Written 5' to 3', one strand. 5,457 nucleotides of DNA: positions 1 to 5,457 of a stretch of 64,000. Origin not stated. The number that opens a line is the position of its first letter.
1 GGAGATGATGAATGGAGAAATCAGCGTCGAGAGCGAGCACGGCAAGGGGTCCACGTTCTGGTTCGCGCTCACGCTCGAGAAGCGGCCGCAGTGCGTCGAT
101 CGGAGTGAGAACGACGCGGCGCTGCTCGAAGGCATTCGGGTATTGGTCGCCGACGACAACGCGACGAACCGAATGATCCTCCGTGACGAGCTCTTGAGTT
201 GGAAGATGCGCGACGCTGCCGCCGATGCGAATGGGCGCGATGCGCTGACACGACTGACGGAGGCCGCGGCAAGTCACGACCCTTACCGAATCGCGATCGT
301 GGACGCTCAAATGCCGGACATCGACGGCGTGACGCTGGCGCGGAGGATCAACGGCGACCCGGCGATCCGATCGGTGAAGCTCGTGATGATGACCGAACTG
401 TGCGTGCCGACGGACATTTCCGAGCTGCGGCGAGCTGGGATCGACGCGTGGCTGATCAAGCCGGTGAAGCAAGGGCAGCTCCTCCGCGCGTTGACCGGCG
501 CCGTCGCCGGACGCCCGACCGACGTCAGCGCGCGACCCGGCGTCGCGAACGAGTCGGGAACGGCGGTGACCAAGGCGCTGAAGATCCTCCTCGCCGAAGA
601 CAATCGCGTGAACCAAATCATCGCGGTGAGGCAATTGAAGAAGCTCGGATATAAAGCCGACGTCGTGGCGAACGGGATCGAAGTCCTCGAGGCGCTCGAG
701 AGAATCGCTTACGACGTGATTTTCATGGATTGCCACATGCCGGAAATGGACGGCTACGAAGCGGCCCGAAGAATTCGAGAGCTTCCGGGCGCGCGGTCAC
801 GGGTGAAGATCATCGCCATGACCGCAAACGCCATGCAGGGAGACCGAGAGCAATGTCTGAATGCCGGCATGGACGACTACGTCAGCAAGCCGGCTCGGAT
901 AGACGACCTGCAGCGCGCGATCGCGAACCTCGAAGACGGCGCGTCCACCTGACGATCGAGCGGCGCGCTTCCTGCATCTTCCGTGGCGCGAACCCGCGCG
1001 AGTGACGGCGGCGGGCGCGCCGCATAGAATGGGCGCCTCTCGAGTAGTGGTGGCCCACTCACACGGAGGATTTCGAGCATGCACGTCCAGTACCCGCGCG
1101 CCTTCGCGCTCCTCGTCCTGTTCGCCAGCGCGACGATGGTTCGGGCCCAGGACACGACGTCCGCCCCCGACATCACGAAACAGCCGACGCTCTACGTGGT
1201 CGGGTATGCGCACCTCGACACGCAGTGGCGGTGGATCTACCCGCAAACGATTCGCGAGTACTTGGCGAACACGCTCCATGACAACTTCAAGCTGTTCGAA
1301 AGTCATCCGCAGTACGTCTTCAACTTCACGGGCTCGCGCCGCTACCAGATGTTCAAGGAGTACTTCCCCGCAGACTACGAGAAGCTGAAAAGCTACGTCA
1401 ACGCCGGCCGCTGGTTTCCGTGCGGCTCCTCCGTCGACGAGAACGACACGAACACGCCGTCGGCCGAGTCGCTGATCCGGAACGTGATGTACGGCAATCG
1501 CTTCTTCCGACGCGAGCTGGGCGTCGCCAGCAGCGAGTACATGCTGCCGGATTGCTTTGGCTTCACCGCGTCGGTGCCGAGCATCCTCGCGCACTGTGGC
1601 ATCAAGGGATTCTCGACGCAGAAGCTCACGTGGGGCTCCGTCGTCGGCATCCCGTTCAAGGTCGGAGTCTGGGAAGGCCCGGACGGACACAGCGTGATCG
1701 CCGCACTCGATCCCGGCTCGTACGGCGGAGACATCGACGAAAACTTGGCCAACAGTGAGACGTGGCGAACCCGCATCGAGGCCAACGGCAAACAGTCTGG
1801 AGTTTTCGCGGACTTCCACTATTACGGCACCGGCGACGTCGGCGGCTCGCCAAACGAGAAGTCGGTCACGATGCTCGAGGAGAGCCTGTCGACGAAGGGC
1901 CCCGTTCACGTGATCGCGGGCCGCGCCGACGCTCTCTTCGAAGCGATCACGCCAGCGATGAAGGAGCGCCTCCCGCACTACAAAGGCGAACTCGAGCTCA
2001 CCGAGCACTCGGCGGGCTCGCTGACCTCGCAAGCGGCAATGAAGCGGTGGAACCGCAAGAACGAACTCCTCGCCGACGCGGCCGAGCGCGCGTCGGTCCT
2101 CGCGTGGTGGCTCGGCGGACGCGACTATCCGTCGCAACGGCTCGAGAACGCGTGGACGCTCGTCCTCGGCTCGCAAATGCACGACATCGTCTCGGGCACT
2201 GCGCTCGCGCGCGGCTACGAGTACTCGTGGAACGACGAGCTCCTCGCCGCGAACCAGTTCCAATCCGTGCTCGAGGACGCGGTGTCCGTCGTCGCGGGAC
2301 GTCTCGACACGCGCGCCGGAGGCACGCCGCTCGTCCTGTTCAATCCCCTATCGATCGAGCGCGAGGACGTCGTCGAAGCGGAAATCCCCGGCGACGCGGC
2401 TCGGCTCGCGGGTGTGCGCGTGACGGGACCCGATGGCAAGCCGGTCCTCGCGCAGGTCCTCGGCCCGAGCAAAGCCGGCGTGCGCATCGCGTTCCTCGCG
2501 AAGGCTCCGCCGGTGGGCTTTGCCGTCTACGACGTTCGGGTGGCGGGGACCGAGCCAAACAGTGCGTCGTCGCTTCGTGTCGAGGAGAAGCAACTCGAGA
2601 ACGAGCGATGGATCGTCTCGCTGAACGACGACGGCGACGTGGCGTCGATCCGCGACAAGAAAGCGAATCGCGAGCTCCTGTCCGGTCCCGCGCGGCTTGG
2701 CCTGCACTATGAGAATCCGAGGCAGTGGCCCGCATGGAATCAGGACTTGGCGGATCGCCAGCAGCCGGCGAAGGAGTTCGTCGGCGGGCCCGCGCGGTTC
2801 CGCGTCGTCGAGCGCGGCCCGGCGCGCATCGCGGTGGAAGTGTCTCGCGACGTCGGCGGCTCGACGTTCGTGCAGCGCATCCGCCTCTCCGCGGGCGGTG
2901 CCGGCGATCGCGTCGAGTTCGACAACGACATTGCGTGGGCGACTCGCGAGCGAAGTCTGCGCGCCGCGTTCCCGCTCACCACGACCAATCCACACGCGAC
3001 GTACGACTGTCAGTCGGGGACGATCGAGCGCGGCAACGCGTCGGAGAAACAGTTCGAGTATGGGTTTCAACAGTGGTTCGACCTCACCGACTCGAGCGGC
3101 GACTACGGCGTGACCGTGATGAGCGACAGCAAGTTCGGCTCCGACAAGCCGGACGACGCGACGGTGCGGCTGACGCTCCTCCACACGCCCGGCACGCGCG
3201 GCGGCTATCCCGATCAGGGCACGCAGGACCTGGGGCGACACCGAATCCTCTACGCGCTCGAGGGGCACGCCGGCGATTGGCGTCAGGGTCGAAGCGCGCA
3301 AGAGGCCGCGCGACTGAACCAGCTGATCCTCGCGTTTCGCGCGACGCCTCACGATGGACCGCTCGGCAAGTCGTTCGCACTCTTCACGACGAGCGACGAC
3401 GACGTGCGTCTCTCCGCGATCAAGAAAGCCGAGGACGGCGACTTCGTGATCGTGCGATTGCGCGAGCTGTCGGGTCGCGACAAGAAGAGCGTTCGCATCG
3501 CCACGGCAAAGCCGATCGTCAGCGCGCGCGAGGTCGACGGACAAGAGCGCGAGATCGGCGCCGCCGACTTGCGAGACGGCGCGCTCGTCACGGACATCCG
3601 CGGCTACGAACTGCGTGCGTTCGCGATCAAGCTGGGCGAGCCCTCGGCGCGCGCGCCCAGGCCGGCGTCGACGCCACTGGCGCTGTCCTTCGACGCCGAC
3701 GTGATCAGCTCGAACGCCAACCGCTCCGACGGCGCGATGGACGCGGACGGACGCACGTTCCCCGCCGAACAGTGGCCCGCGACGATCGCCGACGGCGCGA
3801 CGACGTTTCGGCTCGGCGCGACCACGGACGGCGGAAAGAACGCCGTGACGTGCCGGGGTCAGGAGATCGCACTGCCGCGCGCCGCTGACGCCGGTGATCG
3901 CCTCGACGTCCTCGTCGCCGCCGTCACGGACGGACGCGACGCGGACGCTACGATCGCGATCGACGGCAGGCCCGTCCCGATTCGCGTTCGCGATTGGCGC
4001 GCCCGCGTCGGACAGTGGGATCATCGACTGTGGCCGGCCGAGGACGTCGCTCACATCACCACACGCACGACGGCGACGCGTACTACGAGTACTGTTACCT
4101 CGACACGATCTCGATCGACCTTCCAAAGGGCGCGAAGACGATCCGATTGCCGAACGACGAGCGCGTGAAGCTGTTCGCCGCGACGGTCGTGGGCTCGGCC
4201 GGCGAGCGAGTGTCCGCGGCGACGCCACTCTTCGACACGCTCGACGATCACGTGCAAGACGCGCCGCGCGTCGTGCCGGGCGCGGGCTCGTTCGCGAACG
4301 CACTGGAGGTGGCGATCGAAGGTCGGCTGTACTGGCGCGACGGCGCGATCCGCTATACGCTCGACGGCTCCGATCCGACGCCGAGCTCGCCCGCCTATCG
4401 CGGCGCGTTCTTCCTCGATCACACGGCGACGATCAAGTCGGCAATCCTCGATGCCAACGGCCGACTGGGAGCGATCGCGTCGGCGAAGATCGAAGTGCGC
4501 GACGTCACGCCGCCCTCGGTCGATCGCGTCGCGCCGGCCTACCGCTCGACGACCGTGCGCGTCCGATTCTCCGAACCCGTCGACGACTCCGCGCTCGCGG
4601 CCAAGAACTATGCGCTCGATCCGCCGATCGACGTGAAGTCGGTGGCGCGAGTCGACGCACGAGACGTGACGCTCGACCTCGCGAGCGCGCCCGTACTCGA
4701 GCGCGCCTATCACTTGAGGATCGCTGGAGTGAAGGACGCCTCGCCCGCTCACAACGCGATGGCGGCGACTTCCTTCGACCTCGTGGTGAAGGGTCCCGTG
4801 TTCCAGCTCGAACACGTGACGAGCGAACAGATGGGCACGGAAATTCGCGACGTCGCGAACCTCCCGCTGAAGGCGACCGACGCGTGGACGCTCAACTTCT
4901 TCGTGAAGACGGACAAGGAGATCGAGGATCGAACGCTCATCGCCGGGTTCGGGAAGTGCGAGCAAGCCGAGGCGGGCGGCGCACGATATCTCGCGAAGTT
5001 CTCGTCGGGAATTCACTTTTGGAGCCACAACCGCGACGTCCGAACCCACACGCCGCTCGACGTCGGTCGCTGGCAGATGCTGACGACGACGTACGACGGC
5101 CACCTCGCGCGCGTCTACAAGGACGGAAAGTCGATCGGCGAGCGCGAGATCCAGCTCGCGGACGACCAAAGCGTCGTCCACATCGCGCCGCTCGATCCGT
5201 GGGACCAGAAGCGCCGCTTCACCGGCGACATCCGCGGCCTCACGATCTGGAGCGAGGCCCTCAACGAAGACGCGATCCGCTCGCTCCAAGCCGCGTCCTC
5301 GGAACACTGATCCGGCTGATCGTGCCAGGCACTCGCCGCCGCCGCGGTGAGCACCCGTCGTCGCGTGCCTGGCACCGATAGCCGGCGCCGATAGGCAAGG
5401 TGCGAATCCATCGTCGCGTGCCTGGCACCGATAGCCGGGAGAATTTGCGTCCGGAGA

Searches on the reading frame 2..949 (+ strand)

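Call 37: search_protein_families(library=pfam, proteins=[window:2-949:+], max_evalue=0.00001)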
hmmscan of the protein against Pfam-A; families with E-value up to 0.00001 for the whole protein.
window:2-949:+ (316 aa): 1 family
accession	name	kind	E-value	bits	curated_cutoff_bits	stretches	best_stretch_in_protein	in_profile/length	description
PF00072.30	Response_reg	-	2.4e-43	147.3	30.2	2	195-307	1-110/111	Response regulator receiver domain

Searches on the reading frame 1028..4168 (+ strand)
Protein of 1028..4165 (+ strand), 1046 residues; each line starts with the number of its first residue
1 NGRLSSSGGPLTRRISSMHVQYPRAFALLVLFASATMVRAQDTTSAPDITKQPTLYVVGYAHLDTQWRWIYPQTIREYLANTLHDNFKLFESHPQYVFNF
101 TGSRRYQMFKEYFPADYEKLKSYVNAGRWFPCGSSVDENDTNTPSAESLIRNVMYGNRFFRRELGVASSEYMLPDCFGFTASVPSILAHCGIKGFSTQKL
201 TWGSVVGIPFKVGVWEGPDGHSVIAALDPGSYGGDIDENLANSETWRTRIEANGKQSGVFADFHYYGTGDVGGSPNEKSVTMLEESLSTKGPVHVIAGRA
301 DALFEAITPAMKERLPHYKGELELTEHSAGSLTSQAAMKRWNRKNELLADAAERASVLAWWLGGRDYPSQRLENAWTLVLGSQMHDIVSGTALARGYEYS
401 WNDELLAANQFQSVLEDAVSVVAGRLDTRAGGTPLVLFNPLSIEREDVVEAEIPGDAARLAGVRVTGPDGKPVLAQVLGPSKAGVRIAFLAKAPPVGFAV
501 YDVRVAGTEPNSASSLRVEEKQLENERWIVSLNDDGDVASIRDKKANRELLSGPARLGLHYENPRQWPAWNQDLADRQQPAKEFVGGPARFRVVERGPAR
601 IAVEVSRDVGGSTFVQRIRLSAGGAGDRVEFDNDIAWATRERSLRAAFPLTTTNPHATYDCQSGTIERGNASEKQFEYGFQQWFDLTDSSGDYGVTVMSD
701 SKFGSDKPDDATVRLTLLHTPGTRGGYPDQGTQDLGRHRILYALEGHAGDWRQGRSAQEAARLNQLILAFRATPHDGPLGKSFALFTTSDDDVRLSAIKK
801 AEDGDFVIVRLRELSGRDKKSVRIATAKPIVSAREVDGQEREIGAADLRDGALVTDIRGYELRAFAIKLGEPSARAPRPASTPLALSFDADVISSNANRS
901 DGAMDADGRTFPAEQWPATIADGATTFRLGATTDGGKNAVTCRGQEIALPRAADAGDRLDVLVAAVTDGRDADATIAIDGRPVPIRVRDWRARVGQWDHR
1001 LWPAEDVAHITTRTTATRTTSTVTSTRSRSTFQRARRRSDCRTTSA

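Call 37: search_protein_families(library=pfam, proteins=[window:1028-4165:+], max_evalue=0.00001)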
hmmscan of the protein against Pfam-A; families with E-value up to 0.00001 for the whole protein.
window:1028-4165:+ (1046 aa): 4 families
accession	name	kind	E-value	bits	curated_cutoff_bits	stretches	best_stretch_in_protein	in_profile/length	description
PF01074.27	Glyco_hydro_38N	-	1.7e-45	156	25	1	55-318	2-269/270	Glycosyl hydrolases family 38 N-terminal domain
PF07748.19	Glyco_hydro_38C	-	5e-34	118.8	25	1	523-721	1-200/206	Glycosyl hydrolases family 38 C-terminal domain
PF09261.16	Alpha-mann_mid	-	6.1e-13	49.1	31.1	1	330-418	5-92/96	Alpha mannosidase middle domain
PF17677.7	Glyco_hydro38C2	-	3.3e-09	37.2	22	1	793-865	2-72/72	Glycosyl hydrolases family 38 C-terminal beta sandwich domain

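Call 85: list_cluster_members(proteins=[window:1079-4168:+, window:61183-61806:-, window:61803-63053:-, window:61803-62972:-, window:61803-62879:-, window:61803-62867:-, window:1136-4168:+])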
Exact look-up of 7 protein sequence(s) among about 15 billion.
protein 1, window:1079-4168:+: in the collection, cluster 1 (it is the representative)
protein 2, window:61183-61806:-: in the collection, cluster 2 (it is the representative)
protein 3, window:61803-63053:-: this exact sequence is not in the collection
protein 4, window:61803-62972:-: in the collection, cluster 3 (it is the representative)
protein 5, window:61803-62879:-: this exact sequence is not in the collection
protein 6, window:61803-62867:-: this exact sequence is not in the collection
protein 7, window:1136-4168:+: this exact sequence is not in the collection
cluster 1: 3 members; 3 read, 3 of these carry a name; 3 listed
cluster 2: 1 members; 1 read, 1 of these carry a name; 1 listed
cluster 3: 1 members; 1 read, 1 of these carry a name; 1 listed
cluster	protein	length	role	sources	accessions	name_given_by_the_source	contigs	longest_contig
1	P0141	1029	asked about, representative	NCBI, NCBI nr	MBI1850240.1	MAG: alpha-mannosidase [Planctomycetes bacterium] | alpha-mannosidase [Planctomycetota bacterium]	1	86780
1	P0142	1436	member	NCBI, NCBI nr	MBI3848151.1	MAG: chitobiase/beta-hexosaminidase C-terminal domain-containing protein [Planctomycetes ... | chitobiase/beta-hexosaminidase C-terminal domain-containing protein [Planctomycetota ...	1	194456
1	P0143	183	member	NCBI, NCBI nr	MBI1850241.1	MAG: hypothetical protein HYR85_07845 [Planctomycetes bacterium] | hypothetical protein [Planctomycetota bacterium]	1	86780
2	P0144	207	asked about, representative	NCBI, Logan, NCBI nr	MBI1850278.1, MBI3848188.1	MAG: group 1 truncated hemoglobin [Planctomycetes bacterium] | group 1 truncated hemoglobin [Planctomycetota bacterium]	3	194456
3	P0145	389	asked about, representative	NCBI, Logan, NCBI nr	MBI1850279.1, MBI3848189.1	MAG: DUF748 domain-containing protein [Planctomycetes bacterium] | DUF748 domain-containing protein [Planctomycetota bacterium]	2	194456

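Call 87: find_encoding_contigs(protein=window:1079-4168:+, flank=10000, max_places=3)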
Protein window:1079-4168:+ (1029 aa): no gene with exactly this product is on record in the collection.
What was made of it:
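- Tried and rejected: The look-up for the left edge failed (call 87).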

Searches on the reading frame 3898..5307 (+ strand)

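Call 37: search_protein_families(library=pfam, proteins=[window:3898-5307:+], max_evalue=0.00001)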
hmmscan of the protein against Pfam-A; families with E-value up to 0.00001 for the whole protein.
window:3898-5307:+ (470 aa): 4 families
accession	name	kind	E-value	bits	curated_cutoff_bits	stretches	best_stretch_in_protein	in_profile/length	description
PF13385.13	Laminin_G_3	-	2.2e-12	47.8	27.6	1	321-460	11-150/151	Concanavalin A-like lectin/glucanases superfamily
PF13290.12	CHB_HEX_C_1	-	2.6e-10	40.5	22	1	147-193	19-65/67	Chitobiase/beta-hexosaminidase C-terminal domain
PF13287.12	Fn3_assoc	-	3.7e-09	37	23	1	149-196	10-57/59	Fn3 associated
PF13205.12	Big_5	-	3e-06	28.3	23.6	0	202-290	1-97/105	Bacterial Ig-like domain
